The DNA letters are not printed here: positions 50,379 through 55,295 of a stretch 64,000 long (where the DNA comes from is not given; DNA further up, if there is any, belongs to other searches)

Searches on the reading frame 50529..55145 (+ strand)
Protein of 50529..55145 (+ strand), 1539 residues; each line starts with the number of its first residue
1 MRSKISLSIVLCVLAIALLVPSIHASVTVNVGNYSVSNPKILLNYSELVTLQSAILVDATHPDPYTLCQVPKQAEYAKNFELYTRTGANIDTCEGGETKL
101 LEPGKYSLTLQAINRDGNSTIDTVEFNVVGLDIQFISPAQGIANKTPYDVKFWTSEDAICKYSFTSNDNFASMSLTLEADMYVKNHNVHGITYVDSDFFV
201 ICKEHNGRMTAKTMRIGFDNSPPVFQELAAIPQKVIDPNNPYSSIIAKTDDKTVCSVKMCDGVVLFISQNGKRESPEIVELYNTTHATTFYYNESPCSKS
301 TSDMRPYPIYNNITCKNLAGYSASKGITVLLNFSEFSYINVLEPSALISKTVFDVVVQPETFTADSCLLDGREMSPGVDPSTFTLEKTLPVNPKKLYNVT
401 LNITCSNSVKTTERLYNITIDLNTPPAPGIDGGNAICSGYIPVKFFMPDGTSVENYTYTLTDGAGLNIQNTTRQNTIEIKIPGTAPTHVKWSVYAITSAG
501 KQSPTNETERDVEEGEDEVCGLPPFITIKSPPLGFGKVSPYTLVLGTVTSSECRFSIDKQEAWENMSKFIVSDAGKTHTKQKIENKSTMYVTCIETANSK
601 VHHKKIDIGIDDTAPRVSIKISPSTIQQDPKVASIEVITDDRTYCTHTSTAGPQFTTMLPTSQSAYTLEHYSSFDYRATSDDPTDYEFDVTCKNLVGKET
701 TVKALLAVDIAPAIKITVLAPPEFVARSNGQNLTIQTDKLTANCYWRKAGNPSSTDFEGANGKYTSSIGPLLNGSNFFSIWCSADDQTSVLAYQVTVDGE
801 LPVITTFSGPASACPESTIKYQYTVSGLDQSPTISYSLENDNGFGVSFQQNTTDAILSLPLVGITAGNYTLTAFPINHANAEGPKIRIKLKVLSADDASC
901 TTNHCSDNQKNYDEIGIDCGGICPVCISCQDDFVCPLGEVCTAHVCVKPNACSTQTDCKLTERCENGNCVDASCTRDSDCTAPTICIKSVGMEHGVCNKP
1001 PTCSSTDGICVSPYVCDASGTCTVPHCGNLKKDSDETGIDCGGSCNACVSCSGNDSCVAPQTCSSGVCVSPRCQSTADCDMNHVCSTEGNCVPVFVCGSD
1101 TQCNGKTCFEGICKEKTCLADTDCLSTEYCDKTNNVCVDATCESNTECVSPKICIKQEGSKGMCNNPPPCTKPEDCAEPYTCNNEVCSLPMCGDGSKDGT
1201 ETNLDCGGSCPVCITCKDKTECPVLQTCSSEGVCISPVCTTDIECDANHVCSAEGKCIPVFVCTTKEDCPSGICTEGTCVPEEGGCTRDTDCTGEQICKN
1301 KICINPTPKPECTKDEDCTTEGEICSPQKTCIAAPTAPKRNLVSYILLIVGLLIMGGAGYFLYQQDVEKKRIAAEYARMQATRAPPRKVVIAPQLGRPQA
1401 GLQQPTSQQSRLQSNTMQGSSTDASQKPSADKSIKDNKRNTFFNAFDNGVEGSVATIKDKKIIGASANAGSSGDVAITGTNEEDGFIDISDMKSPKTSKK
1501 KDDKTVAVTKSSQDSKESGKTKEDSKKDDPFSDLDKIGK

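Call 15: search_protein_families(library=pfam, proteins=[window:50529-55145:+])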
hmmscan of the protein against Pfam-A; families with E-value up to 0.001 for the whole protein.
window:50529-55145:+ (1539 aa): 1 family
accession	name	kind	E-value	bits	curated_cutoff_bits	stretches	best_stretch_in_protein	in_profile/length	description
PF23416.1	DUF7107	-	0.00019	22.1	24.6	0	1263-1304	2-47/48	Domain of unknown function (DUF7107)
